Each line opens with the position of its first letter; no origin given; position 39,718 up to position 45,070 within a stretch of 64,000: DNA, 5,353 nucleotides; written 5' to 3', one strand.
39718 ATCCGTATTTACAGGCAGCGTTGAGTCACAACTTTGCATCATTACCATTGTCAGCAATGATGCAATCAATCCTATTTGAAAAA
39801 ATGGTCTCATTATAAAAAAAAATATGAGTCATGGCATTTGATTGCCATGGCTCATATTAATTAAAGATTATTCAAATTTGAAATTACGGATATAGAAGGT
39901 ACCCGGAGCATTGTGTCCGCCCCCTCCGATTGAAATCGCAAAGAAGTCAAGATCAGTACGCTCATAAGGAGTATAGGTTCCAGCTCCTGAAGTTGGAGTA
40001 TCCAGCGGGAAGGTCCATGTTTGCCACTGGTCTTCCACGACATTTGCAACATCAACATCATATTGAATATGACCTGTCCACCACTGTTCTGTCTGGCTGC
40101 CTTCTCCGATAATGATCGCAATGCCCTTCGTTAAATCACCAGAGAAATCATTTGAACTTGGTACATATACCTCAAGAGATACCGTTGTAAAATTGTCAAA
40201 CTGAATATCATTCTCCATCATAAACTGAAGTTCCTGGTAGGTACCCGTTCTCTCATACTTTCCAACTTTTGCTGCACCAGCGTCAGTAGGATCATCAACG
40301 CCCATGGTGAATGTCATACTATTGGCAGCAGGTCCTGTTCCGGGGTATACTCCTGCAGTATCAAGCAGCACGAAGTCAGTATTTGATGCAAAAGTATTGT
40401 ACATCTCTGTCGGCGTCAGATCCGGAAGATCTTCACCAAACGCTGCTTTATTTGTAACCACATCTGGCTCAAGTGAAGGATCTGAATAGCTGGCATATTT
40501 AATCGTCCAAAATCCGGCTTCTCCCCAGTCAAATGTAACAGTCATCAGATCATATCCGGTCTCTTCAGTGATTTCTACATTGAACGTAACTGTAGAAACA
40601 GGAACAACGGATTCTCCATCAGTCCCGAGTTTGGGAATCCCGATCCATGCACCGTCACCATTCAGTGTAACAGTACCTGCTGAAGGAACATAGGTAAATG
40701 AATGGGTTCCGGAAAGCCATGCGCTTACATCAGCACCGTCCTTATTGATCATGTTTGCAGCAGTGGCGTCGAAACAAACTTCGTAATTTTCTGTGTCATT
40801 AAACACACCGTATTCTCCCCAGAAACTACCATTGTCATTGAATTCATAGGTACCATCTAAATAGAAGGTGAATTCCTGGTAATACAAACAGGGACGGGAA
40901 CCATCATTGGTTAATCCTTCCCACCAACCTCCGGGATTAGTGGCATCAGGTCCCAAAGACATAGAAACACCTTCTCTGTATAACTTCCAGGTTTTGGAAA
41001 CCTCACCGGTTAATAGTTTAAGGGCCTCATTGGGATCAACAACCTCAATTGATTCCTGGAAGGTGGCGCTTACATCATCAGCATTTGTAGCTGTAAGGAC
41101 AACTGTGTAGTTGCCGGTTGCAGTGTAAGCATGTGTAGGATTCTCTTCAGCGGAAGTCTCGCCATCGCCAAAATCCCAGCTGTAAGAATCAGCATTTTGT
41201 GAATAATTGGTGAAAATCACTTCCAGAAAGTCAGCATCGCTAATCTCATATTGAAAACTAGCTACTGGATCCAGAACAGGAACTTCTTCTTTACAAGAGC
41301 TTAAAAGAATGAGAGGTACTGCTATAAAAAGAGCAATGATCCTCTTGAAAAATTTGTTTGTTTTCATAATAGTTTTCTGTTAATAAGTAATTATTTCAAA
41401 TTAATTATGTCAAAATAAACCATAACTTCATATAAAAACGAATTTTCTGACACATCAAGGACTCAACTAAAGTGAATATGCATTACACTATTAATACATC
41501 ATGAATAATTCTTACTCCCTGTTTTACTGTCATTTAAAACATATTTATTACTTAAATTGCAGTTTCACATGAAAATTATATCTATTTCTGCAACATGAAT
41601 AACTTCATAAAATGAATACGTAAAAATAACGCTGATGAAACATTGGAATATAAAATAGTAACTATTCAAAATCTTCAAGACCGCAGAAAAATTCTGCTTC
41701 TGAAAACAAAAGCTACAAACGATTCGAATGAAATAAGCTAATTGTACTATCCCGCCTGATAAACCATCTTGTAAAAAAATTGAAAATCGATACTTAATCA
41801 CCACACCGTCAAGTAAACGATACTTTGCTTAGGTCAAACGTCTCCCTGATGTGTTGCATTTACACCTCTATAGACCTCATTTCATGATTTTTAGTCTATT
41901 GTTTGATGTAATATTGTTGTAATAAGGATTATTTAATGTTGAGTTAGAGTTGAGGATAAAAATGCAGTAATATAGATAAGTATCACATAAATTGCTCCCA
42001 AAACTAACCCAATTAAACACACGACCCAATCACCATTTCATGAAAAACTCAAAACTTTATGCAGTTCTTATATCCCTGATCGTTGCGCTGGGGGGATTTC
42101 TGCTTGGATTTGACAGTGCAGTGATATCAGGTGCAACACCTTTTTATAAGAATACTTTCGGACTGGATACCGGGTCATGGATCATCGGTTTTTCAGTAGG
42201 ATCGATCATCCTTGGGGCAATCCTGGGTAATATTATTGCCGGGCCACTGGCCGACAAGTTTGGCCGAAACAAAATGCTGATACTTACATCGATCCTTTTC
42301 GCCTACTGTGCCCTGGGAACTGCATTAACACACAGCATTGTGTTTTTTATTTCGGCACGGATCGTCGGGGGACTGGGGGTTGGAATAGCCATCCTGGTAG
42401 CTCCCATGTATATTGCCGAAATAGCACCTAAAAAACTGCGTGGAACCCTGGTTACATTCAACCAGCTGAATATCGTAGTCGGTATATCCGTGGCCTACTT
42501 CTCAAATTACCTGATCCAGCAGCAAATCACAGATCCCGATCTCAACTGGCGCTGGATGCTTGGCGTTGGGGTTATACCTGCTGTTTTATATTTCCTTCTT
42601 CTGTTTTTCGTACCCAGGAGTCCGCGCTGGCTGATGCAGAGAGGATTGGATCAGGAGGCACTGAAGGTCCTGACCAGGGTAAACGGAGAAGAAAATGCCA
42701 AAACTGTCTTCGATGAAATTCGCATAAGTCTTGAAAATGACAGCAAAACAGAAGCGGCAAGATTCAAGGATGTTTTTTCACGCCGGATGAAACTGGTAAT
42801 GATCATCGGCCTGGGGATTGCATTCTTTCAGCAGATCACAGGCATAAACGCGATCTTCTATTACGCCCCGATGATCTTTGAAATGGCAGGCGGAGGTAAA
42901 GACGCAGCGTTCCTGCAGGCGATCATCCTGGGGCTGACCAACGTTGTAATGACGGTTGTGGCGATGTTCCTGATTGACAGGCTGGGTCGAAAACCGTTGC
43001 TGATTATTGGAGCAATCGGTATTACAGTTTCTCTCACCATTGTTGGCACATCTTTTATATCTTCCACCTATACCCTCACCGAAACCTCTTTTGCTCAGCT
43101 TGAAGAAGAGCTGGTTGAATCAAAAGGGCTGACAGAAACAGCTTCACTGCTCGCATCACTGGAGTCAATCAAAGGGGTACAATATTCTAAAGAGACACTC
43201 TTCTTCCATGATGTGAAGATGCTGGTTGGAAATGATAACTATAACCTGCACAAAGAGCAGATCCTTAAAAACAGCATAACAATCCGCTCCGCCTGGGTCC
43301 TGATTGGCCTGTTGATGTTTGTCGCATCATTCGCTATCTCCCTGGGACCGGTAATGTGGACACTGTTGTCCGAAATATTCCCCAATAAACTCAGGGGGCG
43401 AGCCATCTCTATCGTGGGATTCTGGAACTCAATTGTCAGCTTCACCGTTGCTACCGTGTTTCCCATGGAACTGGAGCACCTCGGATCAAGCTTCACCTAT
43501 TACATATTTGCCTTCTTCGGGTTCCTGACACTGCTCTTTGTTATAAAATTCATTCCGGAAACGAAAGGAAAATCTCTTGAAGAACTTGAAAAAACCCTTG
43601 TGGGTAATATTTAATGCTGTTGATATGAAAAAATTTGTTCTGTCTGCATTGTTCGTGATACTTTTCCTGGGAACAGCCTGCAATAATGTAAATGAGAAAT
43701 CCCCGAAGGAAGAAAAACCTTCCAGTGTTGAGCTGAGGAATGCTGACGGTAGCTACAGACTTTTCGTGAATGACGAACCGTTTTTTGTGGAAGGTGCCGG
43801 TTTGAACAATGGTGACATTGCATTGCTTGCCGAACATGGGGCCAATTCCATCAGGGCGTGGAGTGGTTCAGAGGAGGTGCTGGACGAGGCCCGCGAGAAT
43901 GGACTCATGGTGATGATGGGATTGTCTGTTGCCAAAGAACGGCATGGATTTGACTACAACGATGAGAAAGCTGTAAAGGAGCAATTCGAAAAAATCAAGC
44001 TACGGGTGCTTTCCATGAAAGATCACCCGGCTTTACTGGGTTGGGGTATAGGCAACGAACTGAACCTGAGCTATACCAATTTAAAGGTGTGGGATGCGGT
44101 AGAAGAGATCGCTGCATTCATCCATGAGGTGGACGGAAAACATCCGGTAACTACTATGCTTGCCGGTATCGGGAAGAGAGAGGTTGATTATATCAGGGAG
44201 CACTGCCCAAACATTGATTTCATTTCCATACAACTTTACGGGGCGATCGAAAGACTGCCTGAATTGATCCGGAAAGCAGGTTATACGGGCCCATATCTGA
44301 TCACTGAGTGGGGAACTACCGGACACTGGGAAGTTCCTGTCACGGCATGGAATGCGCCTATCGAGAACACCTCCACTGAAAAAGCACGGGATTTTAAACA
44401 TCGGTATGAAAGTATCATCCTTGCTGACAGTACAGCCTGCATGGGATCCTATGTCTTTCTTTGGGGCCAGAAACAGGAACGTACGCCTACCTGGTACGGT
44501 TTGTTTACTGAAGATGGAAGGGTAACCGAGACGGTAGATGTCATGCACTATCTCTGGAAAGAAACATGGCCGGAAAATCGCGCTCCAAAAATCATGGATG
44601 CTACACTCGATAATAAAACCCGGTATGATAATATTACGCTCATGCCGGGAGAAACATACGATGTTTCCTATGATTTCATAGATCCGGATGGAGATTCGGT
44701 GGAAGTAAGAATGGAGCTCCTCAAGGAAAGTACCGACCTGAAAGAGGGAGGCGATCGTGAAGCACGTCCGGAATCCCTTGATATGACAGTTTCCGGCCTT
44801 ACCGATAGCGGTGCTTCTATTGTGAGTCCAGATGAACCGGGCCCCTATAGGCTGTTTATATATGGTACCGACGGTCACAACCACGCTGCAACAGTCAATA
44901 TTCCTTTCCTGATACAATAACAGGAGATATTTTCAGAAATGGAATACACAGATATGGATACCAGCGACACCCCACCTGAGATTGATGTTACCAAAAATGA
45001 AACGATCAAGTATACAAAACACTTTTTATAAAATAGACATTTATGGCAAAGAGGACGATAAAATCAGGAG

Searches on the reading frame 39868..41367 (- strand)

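Call 6: search_protein_families(library=pfam, proteins=[window:39868-41367:-], max_evalue=0.001)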
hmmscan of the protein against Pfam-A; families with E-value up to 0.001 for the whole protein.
window:39868-41367:- (499 aa): 2 families
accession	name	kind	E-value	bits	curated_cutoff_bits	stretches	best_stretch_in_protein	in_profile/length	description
PF18911.6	PKD_4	-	5.8e-15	55.5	27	1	53-106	27-80/85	PKD domain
PF00801.26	PKD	-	1.3e-09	38.4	23.5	1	60-97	30-69/80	PKD domain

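Call 10: search_protein_families(library=ncbifam, proteins=[window:39868-41367:-], max_evalue=0.001)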
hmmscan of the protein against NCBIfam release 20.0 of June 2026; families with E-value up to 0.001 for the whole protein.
window:39868-41367:- (499 aa): 1 family
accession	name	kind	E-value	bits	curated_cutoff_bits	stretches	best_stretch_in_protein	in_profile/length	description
TIGR00864.1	PCC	subfamily_domain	3e-05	20.6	1861.4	1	52-98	1417-1464/2700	polycystin cation channel protein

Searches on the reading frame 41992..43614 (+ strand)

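Call 6: search_protein_families(library=pfam, proteins=[window:41992-43614:+], max_evalue=0.001)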
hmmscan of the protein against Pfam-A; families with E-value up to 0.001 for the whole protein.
window:41992-43614:+ (540 aa): 2 families
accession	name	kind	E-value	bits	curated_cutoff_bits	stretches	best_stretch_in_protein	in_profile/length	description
PF00083.30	Sugar_tr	-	2.7e-113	379.7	22.3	2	28-356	2-341/452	Sugar (and other) transporter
PF07690.21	MFS_1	-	1.1e-37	130.2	33.4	2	31-358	1-293/347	Major Facilitator Superfamily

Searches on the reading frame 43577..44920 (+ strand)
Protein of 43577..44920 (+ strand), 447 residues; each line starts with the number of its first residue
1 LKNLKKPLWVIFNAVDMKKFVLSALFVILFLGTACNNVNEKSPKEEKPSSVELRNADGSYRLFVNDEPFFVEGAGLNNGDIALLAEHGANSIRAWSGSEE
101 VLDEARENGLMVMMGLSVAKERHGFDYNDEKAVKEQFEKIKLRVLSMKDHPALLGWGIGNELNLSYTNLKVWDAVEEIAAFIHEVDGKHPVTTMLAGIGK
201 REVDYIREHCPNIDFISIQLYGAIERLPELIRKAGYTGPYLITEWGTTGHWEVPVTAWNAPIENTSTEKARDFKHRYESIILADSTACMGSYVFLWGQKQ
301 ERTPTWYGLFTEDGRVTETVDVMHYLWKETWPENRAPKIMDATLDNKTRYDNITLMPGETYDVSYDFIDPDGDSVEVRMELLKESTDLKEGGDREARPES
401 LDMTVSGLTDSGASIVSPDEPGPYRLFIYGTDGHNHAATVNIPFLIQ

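Call 6: search_protein_families(library=pfam, proteins=[window:43577-44920:+], max_evalue=0.001)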
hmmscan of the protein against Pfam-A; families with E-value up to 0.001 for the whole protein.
window:43577-44920:+ (447 aa): 1 family
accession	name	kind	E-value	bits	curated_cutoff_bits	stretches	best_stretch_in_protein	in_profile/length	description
PF02836.23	Glyco_hydro_2_C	-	2.8e-06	27.2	21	1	80-247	41-212/302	Glycosyl hydrolases family 2, TIM barrel domain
